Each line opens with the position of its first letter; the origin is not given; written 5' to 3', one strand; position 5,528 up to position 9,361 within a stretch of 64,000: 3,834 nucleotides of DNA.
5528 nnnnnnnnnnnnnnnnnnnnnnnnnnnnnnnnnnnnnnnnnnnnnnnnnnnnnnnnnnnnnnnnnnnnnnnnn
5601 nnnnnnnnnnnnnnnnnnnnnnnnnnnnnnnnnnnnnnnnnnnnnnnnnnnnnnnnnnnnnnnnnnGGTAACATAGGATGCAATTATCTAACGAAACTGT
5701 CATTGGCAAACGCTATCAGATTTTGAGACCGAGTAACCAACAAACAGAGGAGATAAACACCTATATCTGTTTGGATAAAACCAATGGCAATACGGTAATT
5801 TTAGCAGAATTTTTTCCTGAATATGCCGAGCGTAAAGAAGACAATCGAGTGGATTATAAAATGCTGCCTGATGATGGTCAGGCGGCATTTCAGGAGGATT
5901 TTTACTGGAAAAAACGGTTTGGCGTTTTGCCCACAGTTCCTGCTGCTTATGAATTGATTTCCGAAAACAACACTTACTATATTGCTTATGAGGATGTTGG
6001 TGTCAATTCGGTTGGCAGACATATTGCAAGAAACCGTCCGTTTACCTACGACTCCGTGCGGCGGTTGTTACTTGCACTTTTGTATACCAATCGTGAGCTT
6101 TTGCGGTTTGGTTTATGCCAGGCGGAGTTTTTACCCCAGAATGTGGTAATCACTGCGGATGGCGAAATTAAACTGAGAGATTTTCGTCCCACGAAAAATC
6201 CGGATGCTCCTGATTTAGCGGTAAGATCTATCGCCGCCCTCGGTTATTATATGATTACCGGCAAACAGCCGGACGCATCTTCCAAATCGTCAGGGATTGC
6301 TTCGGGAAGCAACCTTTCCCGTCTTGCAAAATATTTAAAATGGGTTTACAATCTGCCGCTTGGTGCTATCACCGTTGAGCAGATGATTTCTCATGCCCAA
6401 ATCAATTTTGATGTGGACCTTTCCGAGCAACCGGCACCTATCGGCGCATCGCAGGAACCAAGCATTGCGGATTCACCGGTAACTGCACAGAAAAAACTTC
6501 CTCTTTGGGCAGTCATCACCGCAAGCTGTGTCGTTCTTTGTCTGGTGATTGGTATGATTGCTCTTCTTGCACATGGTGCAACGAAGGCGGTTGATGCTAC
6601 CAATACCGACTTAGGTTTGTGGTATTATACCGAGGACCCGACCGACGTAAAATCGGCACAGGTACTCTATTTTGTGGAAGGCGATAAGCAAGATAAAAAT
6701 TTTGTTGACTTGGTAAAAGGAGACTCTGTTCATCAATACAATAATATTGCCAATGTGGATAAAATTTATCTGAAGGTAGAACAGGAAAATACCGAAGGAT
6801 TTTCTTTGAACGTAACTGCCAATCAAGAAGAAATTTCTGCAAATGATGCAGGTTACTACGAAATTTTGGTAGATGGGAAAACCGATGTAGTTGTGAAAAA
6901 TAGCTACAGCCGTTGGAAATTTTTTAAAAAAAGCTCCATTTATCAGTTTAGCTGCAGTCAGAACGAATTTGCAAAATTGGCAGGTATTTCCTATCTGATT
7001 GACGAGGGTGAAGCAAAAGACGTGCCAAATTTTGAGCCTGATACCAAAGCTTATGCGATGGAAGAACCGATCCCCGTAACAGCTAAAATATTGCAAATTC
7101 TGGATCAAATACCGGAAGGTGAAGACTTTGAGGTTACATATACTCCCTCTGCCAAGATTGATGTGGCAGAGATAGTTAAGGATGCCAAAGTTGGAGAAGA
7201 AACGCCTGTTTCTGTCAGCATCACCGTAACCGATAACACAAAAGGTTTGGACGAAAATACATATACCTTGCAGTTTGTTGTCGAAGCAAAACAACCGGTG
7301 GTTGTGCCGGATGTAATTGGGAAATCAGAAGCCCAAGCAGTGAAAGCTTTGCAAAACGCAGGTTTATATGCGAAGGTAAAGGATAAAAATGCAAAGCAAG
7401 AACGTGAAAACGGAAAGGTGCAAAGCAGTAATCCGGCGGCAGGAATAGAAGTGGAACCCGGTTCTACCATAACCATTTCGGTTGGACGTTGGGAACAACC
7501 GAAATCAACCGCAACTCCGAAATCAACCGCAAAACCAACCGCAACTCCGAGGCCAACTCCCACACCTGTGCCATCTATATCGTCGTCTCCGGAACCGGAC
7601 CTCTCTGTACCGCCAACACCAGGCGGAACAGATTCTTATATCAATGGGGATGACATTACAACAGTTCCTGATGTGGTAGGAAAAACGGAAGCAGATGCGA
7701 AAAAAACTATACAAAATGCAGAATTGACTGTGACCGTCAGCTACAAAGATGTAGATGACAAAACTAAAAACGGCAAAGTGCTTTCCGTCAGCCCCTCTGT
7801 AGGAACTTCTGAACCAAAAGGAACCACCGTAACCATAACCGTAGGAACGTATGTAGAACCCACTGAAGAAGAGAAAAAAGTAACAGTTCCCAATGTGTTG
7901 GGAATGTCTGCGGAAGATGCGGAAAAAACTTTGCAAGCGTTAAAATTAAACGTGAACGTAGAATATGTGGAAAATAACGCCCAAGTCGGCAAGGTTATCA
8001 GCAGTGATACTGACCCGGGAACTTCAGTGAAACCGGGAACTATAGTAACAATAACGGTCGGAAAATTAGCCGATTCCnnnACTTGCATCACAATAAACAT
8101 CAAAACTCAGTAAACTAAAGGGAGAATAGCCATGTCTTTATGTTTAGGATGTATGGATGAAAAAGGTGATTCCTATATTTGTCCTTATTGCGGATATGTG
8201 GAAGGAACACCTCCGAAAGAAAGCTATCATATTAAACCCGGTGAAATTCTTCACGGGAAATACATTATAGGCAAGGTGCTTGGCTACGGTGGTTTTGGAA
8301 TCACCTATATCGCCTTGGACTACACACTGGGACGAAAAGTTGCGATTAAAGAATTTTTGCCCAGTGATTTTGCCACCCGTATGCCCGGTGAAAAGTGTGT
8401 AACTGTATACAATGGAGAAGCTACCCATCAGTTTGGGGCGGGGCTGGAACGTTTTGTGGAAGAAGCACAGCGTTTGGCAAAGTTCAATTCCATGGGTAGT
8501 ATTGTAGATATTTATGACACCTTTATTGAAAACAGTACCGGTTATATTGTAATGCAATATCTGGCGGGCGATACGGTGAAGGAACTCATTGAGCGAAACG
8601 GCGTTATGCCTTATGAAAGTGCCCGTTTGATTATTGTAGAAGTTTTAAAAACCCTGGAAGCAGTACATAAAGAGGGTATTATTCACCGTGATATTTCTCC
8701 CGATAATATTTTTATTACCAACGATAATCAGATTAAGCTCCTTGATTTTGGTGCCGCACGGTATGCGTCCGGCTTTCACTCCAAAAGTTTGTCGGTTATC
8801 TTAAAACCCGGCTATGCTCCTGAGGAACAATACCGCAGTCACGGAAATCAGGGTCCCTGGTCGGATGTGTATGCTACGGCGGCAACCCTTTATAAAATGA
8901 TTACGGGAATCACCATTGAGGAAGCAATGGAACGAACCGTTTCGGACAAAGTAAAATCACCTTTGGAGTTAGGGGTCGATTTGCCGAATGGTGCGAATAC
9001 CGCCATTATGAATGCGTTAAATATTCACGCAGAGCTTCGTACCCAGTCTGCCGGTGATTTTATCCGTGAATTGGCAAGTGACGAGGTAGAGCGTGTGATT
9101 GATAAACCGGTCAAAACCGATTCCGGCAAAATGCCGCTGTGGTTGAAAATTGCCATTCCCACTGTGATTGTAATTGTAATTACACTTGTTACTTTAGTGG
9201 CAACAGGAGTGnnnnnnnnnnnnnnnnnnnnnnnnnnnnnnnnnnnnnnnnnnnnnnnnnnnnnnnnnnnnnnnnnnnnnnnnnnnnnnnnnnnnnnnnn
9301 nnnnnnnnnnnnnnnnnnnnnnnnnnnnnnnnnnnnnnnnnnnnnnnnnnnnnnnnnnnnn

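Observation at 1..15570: Dedicated Ser/Thr phospho-signalling array: 4 kinases, 1 pseudokinase, PP2C, 3 FHA domains and a lipoprotein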

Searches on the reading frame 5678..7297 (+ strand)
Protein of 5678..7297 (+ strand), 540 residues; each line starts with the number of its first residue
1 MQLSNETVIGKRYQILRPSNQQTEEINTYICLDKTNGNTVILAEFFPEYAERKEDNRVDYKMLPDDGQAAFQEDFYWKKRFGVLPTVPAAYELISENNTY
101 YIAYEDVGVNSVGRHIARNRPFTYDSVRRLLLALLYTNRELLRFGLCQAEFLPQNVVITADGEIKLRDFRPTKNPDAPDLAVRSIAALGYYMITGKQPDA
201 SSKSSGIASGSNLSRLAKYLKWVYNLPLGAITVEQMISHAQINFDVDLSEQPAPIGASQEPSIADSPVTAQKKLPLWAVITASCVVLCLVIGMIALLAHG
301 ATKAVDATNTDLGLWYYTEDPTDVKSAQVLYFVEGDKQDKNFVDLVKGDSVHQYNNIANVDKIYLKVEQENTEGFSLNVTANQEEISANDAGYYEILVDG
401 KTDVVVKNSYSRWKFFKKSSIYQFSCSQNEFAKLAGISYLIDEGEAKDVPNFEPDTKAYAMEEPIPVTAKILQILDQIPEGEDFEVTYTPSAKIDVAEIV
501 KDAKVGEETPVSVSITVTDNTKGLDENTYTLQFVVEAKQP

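Call 66: find_homologous_proteins(query=window:5678-7297:+, max_evalue=0.00001)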
Query window:5678-7297:+ (540 aa): 3 proteins with E <= 0.00001 among 8000 candidates.
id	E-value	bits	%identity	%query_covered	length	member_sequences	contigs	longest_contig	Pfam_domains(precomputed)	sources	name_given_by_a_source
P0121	0.0e+0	1213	100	100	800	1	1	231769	PF03793.25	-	-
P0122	3.5e-134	466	47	100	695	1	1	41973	PF03793.25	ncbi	-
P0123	1.1e-129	451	44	99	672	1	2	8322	-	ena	-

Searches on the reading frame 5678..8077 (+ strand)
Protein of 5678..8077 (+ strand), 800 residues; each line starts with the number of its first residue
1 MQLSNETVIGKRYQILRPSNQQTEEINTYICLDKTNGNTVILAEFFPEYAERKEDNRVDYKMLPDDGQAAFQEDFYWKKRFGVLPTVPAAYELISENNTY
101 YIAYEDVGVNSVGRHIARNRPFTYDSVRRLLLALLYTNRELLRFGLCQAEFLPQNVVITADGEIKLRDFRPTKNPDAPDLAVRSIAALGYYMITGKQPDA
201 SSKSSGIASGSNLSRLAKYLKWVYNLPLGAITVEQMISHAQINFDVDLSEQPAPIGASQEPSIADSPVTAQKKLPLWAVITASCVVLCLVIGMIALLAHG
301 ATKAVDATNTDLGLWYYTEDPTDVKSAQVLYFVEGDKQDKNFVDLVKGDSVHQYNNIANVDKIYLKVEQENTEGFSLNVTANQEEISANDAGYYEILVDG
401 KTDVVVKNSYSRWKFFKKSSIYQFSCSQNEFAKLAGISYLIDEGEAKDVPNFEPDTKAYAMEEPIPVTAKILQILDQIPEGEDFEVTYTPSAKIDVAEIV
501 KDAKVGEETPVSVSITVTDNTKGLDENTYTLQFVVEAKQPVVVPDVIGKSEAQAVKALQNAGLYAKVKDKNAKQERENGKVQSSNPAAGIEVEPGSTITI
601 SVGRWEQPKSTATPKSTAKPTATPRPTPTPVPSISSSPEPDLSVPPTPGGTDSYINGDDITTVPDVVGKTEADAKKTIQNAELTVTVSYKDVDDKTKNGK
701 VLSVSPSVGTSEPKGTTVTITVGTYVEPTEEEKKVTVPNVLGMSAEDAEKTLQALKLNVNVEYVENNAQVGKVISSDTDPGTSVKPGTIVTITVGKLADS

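Call 5: search_protein_families(library=pfam, proteins=[window:5678-8077:+], max_evalue=0.01)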
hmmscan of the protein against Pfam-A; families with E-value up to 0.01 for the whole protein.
window:5678-8077:+ (800 aa): 2 families
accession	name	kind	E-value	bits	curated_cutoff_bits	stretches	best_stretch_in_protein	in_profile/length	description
PF03793.24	PASTA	-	7e-43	144.9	23.2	3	735-796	1-64/64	PASTA domain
PF00280.23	potato_inhibit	-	0.0047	18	24.5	0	664-689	5-31/64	Potato inhibitor I family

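Call 18: search_protein_families(library=padloc, proteins=[window:5678-8077:+], max_evalue=0.01)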
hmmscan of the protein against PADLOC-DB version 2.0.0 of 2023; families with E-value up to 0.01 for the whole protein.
window:5678-8077:+ (800 aa): 5 families
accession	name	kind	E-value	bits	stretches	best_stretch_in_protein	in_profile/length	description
PDLC04040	PD-T4-6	-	1.5e-23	81.3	2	657-795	351-484/547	-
PDLC04060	PD-T4-6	-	1.1e-19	68.7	2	661-724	388-451/486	-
PDLC04052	PD-T4-6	-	1.2e-13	49.1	2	531-607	344-419/496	-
PDLC04048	PD-T4-6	-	0.00019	18.9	1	95-169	81-155/354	-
PDLC04042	PD-T4-6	-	0.0038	14.9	0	85-169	69-153/292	-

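Call 43: search_protein_families(library=ncbifam, proteins=[window:5678-8077:+], max_evalue=0.001)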
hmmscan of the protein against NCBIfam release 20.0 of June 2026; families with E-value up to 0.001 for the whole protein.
window:5678-8077:+ (800 aa): 3 families
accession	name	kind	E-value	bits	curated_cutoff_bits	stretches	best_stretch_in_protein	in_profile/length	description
NF033483.0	PknB_PASTA_kin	equivalog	2.8e-34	119.1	450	2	656-796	360-496/563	Stk1 family PASTA domain-containing Ser/Thr kinase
TIGR02214.1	spoVD_pbp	equivalog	1.1e-09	37.2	688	1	730-795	575-635/636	stage V sporulation protein D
NF038150.1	lanthi_synth_IV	equivalog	5.3e-05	21.7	650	1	5-191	183-362/851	class IV lanthionine synthetase LanL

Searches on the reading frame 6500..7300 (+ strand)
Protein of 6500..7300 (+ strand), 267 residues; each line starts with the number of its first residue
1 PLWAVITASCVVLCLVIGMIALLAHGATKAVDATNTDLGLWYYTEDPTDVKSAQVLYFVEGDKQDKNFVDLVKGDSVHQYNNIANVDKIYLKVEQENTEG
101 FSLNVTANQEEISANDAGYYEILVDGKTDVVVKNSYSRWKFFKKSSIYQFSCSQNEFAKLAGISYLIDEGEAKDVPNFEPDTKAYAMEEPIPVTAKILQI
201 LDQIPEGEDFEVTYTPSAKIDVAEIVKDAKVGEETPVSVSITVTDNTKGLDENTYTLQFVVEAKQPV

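Call 29: search_protein_families(library=pfam, proteins=[window:6500-7300:+], max_evalue=10)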
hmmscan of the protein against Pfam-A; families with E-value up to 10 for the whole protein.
window:6500-7300:+ (267 aa): 0 families

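Call 79: predict_structure(alignment_id=A4)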
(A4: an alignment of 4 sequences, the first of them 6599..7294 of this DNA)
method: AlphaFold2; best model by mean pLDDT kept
length: 232 residues; sequences in the alignment: 4
mean_pLDDT: 83.6   pTM: 0.57
mean pLDDT of the five models: 83.6, 82.7, 81.4, 79.7, 60.2
residues with pLDDT >= 90: 101; 70-90: 99; 50-70: 20; < 50: 12
segments of 3 or more residues with pLDDT < 50: 27-38
pLDDT, mean of each block of 10 residues (from residue 1): 82 73 57 47 77 88 81 94 91 89 77 88 87 92 90 89 92 90 94 82 94 83 91 57
secondary structure, 60 per line:
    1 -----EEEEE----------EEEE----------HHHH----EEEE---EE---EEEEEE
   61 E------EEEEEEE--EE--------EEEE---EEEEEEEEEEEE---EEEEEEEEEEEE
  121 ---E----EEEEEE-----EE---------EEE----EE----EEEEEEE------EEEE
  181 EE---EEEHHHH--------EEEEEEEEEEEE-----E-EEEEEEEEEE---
elements in order: E6-10 E21-24 H35-38 E43-46 E55-61 E68-74 E87-90 E94-105 E109-120 E129-134 E151-153 E164-170 E177-182 E186-188 H189-192 E201-212 E220-229

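Call 81: fold_search(model_id=the predicted structure, library=pdb)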
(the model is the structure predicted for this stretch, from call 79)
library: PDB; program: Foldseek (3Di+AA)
matches with E <= 10: 1543; with E <= 0.001: 23
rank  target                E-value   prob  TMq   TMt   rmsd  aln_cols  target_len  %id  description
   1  5xx0_A                5.4e-05  0.96  0.20  0.13  21.1       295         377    8  Crystal structure of the four N-terminal immunoglogulin domains of Sidekick-2 protein (released 2018-08-29)
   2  9g93_G                6.0e-05  1.00  0.26  0.23  11.5       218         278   14  CryoET structure of the in vitro grown Bacillus anthracis Sap S-layer (released 2024-12-18)
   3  5k70_A                1.3e-04  0.97  0.23  0.15  22.4       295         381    8  Sidekick-2 immunoglobulin domains 1-4 H18R/N22S mutant (released 2016-09-28)
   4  7stz_D                1.5e-04  0.96  0.21  0.14  12.6       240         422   11  Crystal Structure of Human E-cadherin EC1-5 bound by mouse monoclonal antibody Fab mAb-1_19A11 (released 2022-01-26)
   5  5k6z_A                1.5e-04  0.96  0.21  0.14  22.3       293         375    6  Sidekick chimera containing sidekick-2 immunoglobulin domains 1-2 and sidekick-1 immunoglobulin domains 3-4 (released 2016-09-28)
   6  7a7d_a                1.9e-04  0.97  0.21  0.12  12.9       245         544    7  Cadherin fit into cryo-ET map (released 2020-12-23)
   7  6vg1_A                3.0e-04  0.99  0.29  0.14   9.8       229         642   12  xenopus protocadherin 8.1 EC1-6 (released 2020-03-11)
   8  5k6x_B                3.0e-04  0.92  0.21  0.14  21.6       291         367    6  Sidekick-2 immunoglobulin domains 1-4, crystal form 1 (released 2016-09-28)
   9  2jks                  3.1e-04  0.98  0.26  0.23  11.7       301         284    8  Crystal structure of the the bradyzoite specific antigen BSR4 from toxoplasma gondii. (released 2009-02-03)
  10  5k6u_A                3.1e-04  0.92  0.21  0.14  21.0       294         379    7  Sidekick-1 immunoglobulin domains 1-4, crystal form 1 (released 2016-09-28)
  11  5k6x_A                3.5e-04  0.90  0.20  0.14  21.2       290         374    6  Sidekick-2 immunoglobulin domains 1-4, crystal form 1 (released 2016-09-28)
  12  5k6y_A                4.6e-04  0.89  0.20  0.14  21.4       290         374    7  Sidekick-2 immunoglobulin domains 1-4, crystal form 2 (released 2016-09-28)
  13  6e8f_B                5.1e-04  0.97  0.26  0.20  11.3       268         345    9  Crystal Structure of Human Protocadherin-15 EC3-5 CD2-1 (released 2019-07-31)
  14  6vfv_A                5.3e-04  0.94  0.24  0.24  10.5       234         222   14  Crystal structure of human protocadherin 8 EC5-EC6 (released 2020-03-11)
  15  7stz_C                5.9e-04  0.93  0.23  0.13  12.3       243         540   10  Crystal Structure of Human E-cadherin EC1-5 bound by mouse monoclonal antibody Fab mAb-1_19A11 (released 2022-01-26)
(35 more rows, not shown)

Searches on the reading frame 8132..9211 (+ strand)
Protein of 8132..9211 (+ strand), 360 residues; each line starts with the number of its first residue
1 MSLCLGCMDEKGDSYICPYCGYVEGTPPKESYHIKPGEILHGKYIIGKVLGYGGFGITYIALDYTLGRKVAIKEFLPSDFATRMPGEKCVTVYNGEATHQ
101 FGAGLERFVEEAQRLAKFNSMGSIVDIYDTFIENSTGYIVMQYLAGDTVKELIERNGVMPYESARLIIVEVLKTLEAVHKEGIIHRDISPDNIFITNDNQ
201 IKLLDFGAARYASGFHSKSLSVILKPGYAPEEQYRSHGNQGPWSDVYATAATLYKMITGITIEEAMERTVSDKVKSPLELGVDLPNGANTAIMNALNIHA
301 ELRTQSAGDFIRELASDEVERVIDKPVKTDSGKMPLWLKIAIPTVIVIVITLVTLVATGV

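Call 35: search_solved_structures(query=window:8132-9211:+, max_evalue=1e-20)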
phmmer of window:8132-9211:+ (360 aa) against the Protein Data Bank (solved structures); distinct sequences matched with E-value up to 1e-20: 15.
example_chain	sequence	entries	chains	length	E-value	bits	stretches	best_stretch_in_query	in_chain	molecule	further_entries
5hnv_A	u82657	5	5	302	2.3e-42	149.1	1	39-278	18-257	PpkA N terminal | PpkA-294 | PpkA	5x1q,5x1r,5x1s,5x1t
1o6y_A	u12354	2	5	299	2.1e-25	93.3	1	24-260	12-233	SERINE/THREONINE-PROTEIN KINASE PKNB | Probable serine/threonine-protein kinase pknB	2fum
6b2q_A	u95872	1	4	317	1.7e-24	90.4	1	24-329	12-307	Serine/threonine-protein kinase PknA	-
1mru_A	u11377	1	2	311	2e-24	90.1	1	38-260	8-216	Probable serine/threonine-protein kinase pknB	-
5u94_A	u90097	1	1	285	2.7e-24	89.7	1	40-260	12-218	Serine/threonine-protein kinase PknB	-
6b2p_A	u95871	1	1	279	2.7e-24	89.6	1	40-260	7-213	Serine/threonine-protein kinase PknB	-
3orm_A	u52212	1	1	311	2.3e-23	86.6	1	38-260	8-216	Serine/threonine protein kinase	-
6i2p_A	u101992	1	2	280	2.5e-23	86.5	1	40-260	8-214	Serine/threonine-protein kinase PknB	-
3ori_A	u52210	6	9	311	2.5e-23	86.5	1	38-260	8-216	Serine/threonine protein kinase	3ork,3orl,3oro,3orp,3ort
3f61_A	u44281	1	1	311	2.6e-23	86.4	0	107-260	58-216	Serine/threonine-protein kinase pknB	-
3f69_A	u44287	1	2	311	3.5e-23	86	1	38-260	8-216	Serine/threonine-protein kinase pknB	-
4x3f_A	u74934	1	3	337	1.1e-22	84.4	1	37-329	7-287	Serine/threonine-protein kinase PknA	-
9tmq_A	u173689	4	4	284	1.6e-22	83.8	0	36-316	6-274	Serine/threonine-protein kinase PknA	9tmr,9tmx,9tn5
4ow8_A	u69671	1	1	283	1.8e-22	83.6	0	37-316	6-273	Serine/threonine-protein kinase PknA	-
9ruk_A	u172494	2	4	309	8.4e-21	78.2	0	32-260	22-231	Serine/threonine-protein kinase StkP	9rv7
